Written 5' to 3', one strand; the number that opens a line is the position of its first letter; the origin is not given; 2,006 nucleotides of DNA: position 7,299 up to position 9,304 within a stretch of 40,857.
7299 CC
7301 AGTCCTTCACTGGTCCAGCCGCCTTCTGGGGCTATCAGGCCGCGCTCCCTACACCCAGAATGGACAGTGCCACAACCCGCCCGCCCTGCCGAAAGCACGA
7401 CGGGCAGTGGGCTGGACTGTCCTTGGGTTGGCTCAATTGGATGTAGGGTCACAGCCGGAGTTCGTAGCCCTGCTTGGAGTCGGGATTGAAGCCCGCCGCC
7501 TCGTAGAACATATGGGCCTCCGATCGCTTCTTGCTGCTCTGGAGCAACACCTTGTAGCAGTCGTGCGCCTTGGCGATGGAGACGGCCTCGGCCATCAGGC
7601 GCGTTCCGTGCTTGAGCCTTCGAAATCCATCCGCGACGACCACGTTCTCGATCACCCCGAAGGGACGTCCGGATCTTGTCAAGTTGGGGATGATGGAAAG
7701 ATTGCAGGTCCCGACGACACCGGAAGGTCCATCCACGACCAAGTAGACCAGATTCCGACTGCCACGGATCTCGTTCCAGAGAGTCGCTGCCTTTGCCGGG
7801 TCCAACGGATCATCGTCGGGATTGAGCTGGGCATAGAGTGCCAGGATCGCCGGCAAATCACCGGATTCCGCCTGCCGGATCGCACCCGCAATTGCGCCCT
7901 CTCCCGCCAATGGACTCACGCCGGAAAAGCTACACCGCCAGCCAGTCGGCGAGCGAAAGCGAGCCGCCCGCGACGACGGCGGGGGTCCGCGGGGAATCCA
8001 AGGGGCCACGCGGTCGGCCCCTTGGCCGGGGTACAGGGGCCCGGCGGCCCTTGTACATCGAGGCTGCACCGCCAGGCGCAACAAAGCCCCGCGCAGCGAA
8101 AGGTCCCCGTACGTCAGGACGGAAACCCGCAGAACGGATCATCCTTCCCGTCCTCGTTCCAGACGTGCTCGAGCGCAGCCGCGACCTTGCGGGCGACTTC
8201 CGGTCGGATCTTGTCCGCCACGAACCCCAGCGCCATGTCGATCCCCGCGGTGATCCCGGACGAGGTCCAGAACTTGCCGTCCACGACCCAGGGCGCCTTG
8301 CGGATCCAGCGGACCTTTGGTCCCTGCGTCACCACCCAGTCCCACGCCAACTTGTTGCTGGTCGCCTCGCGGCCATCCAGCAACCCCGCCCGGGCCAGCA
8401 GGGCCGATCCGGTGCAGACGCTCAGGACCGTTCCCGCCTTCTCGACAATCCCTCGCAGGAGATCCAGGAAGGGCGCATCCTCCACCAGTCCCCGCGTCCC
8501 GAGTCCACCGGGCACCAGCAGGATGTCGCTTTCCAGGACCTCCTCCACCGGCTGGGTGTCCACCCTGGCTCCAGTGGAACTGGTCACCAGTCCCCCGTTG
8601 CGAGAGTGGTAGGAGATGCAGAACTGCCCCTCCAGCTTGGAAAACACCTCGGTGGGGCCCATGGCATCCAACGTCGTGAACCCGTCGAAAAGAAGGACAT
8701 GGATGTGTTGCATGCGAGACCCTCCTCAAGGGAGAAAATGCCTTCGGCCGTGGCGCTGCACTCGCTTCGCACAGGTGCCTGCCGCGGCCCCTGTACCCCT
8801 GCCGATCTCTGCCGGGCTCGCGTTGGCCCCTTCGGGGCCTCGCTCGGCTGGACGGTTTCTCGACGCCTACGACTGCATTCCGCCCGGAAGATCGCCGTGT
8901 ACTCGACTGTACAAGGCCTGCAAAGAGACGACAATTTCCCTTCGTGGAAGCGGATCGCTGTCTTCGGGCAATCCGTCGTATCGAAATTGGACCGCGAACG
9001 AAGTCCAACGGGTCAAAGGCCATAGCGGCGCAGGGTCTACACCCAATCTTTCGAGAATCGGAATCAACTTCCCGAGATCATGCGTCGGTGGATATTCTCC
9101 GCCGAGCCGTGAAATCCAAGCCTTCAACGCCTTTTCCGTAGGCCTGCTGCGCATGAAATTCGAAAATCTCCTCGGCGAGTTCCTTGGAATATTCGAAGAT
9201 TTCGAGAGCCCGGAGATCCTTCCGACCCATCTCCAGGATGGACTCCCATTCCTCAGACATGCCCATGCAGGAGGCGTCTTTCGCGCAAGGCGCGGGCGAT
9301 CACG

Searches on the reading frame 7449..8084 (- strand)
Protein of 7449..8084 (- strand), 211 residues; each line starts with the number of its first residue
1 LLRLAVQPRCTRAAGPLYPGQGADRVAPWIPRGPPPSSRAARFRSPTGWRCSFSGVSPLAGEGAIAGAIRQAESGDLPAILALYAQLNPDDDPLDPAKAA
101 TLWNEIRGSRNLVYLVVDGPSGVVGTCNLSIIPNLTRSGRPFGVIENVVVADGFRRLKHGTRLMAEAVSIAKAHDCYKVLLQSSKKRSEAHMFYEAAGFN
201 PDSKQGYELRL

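Call 10: search_protein_families(library=pfam, proteins=[window:7449-8084:-], max_evalue=0.01)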
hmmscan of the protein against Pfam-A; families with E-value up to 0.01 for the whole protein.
window:7449-8084:- (211 aa): 4 families
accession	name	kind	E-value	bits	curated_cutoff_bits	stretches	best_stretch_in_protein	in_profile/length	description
PF00583.31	Acetyltransf_1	-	1.9e-12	47.9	20.7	1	87-199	8-116/116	Acetyltransferase (GNAT) family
PF13508.13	Acetyltransf_7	-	5.3e-09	36.8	27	1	113-200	5-83/84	Acetyltransferase (GNAT) domain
PF13673.13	Acetyltransf_10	-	0.00035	21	23.6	1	144-205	53-113/128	Acetyltransferase (GNAT) domain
PF22791.1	DUF7011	-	0.0036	17.1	27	1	85-114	4-32/48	Domain of unknown function (DUF7011)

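Call 11: search_protein_families(library=padloc, proteins=[window:7449-8084:-], max_evalue=0.1)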
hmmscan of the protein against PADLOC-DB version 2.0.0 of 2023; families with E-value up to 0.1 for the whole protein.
window:7449-8084:- (211 aa): 0 families

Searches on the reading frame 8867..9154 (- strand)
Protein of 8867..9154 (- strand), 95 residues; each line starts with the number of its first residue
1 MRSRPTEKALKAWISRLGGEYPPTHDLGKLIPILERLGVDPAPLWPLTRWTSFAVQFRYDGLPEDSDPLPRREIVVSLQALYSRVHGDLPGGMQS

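Call 10: search_protein_families(library=pfam, proteins=[window:8867-9154:-], max_evalue=0.01)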
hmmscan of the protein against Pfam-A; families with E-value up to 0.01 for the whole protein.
window:8867-9154:- (95 aa): 1 family
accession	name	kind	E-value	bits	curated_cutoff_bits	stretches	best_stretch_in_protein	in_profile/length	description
PF05168.19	HEPN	-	2.7e-05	24.8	22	1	7-64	36-94/117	HEPN domain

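Call 11: search_protein_families(library=padloc, proteins=[window:8867-9154:-], max_evalue=0.1)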
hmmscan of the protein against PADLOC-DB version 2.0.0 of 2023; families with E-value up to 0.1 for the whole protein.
window:8867-9154:- (95 aa): 0 families
